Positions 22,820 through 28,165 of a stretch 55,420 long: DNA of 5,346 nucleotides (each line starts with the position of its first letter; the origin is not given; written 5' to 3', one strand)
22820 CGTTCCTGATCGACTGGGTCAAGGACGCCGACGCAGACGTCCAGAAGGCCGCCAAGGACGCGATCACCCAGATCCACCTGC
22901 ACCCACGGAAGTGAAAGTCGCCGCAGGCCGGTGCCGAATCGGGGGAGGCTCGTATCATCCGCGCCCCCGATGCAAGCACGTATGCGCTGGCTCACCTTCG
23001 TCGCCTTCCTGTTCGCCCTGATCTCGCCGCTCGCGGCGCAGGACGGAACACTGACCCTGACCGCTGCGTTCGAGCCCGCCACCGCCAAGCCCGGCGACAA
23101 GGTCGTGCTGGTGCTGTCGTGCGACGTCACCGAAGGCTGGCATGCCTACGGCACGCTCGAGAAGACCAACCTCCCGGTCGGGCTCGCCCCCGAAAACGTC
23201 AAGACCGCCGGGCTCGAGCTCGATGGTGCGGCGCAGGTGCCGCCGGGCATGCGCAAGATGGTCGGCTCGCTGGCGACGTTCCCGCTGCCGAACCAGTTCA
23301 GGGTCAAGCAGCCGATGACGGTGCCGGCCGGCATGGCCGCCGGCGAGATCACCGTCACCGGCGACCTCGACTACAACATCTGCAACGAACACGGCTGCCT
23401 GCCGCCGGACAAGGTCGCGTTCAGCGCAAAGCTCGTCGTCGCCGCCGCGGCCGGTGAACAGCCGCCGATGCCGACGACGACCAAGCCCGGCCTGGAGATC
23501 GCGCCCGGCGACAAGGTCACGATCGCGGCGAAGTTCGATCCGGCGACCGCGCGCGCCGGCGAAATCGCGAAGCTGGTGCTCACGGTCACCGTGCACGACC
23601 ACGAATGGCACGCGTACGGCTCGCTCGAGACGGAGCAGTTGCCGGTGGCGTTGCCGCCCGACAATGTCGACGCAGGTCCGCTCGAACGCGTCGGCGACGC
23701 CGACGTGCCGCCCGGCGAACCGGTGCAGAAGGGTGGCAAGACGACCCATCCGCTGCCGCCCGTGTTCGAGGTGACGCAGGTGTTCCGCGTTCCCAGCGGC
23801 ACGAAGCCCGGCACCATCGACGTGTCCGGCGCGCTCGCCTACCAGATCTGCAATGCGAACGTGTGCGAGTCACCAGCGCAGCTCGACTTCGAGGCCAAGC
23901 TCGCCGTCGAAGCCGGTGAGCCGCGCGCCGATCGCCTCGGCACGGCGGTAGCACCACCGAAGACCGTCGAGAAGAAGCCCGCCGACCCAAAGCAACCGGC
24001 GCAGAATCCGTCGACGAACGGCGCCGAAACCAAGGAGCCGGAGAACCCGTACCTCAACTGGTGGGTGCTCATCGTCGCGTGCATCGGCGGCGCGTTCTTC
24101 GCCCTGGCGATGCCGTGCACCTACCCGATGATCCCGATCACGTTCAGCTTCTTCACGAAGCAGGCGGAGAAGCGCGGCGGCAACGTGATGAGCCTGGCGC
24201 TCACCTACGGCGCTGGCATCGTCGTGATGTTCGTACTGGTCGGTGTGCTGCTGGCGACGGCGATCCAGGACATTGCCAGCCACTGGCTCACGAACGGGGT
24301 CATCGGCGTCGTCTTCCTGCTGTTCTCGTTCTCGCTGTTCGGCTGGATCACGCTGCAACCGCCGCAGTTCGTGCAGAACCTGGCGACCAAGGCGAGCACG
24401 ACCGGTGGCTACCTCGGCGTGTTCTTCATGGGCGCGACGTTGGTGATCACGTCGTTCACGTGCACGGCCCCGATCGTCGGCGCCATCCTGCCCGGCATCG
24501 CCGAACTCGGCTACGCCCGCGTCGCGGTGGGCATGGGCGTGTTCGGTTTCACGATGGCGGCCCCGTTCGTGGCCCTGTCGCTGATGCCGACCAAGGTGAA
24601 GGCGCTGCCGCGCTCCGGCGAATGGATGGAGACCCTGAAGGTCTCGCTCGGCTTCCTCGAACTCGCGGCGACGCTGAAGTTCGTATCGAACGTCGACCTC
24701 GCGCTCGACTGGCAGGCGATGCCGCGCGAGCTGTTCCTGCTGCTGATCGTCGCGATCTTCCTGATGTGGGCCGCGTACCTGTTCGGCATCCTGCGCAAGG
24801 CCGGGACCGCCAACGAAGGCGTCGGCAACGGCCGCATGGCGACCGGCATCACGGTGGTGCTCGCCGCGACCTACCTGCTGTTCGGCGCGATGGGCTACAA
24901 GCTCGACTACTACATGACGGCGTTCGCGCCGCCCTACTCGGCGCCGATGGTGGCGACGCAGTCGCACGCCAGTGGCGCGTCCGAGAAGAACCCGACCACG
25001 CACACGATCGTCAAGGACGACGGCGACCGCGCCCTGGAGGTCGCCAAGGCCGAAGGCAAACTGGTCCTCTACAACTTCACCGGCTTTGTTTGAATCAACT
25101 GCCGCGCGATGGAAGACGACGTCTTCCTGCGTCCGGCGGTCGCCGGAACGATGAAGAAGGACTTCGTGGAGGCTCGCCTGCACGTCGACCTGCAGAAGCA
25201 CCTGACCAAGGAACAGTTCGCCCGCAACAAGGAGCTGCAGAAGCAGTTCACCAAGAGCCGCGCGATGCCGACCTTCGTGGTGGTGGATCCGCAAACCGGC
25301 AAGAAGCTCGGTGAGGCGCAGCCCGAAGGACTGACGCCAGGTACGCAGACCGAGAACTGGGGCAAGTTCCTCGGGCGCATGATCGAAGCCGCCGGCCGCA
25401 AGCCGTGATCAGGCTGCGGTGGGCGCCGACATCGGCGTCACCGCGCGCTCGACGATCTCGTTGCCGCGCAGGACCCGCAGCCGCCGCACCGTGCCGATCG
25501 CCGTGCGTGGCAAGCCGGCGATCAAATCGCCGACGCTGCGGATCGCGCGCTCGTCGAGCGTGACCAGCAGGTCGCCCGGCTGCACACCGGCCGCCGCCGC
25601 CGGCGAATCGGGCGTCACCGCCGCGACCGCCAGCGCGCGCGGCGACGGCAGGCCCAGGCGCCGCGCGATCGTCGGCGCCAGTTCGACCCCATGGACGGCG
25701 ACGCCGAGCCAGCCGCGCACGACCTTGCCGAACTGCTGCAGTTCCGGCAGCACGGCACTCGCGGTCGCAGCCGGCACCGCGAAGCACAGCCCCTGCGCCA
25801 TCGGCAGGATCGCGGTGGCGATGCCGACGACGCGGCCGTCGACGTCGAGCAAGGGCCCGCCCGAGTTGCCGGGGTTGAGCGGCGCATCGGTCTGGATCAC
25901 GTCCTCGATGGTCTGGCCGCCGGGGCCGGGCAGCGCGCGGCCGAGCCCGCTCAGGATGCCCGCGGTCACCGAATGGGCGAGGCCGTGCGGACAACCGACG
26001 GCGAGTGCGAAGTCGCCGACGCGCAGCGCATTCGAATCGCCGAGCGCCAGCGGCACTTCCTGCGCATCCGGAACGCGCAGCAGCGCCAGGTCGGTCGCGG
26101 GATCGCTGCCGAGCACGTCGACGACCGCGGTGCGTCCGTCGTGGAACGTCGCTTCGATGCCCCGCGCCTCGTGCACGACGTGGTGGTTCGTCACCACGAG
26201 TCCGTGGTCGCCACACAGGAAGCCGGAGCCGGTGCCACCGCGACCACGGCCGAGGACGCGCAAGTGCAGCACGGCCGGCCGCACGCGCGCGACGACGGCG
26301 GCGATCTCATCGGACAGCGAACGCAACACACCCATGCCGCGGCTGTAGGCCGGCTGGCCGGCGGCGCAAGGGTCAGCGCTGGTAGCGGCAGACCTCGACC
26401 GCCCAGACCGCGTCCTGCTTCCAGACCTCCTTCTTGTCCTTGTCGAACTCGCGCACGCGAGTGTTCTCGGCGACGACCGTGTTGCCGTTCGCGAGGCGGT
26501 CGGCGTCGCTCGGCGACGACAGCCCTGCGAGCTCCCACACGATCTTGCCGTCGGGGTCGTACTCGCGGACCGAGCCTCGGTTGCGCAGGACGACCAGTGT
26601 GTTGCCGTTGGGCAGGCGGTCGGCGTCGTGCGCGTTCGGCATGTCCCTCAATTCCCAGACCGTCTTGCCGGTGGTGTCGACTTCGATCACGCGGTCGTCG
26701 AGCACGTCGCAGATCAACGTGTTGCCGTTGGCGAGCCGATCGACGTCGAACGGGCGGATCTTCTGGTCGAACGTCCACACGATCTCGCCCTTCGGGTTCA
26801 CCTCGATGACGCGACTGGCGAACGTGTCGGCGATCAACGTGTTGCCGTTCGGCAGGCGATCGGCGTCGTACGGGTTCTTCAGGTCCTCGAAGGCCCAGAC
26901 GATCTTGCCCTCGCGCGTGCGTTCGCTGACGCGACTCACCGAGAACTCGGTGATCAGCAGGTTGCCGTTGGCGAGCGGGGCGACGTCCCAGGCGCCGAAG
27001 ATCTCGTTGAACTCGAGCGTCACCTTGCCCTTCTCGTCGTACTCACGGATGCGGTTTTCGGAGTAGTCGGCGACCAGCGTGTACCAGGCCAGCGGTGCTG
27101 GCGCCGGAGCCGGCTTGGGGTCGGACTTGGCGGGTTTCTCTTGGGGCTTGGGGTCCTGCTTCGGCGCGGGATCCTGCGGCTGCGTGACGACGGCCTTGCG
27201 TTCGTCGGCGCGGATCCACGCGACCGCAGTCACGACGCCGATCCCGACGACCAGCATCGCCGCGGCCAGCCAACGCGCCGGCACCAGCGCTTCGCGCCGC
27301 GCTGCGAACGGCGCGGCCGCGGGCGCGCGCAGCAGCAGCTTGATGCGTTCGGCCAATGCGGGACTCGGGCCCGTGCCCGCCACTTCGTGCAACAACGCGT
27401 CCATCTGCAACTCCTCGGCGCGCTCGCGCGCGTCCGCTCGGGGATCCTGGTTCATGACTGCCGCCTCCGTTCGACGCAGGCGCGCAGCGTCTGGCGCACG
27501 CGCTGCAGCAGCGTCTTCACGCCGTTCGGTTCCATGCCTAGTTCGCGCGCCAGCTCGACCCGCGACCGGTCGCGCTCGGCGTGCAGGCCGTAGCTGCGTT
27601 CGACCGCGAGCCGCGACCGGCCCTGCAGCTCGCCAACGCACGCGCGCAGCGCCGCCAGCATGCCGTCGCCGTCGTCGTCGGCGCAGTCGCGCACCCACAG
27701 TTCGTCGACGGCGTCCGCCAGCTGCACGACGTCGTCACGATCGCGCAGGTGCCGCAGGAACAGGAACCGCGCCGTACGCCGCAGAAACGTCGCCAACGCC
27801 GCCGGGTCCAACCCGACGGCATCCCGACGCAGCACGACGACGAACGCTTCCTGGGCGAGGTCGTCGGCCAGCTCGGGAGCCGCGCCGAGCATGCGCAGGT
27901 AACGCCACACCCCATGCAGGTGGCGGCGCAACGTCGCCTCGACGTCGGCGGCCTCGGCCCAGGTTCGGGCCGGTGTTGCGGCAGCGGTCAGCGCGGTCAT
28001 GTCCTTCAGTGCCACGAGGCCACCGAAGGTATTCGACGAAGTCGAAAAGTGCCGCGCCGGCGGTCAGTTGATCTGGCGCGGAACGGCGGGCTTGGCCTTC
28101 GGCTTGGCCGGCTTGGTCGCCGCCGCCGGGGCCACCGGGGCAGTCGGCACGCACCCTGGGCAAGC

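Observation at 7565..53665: Near-universal Gln at the +1 position after AxA in signal peptides (a Q-rule-like secretome signature)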

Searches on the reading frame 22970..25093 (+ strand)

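Call 11: search_protein_families(library=pfam, proteins=[window:22970-25093:+], max_evalue=0.01)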
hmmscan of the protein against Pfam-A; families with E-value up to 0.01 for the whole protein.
window:22970-25093:+ (707 aa): 2 families
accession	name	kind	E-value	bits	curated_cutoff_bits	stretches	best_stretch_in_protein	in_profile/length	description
PF02683.22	DsbD_TM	-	3.6e-22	79.2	27.1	1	365-574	2-217/219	Cytochrome C biogenesis protein transmembrane domain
PF11412.14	DsbD_N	-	2.7e-09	37.5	25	1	31-150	8-114/119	Thiol:disulfide interchange protein DsbD, N-terminal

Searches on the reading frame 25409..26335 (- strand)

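Call 15: search_protein_families(library=pfam, proteins=[window:25409-26335:-], max_evalue=0.01)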
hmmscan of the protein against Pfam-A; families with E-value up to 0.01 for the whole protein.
window:25409-26335:- (308 aa): 6 families
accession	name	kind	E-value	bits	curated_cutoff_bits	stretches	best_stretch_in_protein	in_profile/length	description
PF13365.12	Trypsin_2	-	5.7e-36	124.8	27.6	1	36-172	1-144/144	Trypsin-like peptidase domain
PF00089.32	Trypsin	-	2.8e-12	47.4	20.6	1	35-188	26-212/220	Trypsin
PF13180.12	PDZ_2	-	1.7e-10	41.5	27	1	210-298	3-77/80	PDZ domain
PF17820.7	PDZ_6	-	2.3e-08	34.1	27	1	237-290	2-54/54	PDZ domain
PF10459.15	Peptidase_S46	-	0.0008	18.6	22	0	33-57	46-70/698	Peptidase S46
PF00595.29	PDZ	-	0.00095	19.9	23.2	1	206-270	8-62/81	PDZ domain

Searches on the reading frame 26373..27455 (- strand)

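Call 15: search_protein_families(library=pfam, proteins=[window:26373-27455:-], max_evalue=0.01)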
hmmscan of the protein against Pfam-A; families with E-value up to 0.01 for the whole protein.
window:26373-27455:- (360 aa): 3 families
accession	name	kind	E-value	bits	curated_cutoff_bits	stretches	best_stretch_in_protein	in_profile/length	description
PF14269.12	Arylsulfotran_2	-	6.6e-15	55.7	27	0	279-308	268-297/301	Arylsulfotransferase (ASST)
PF05935.17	Arylsulfotrans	-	9.5e-09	35.2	24.2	1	211-297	25-116/374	Arylsulfotransferase (ASST)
PF22701.2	Mala_s_1-like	-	3.6e-07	30.6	27.5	0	203-329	50-146/195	Mal s 1 allergenic protein-like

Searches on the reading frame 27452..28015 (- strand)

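Call 15: search_protein_families(library=pfam, proteins=[window:27452-28015:-], max_evalue=0.01)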
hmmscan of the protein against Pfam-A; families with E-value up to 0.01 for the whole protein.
window:27452-28015:- (187 aa): 2 families
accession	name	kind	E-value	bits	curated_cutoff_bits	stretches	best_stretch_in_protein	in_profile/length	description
PF04542.20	Sigma70_r2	-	3.3e-09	36.8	24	1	30-94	3-69/71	Sigma-70 region 2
PF08281.18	Sigma70_r4_2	-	0.0011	19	25.7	1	123-177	4-54/54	Sigma-70, region 4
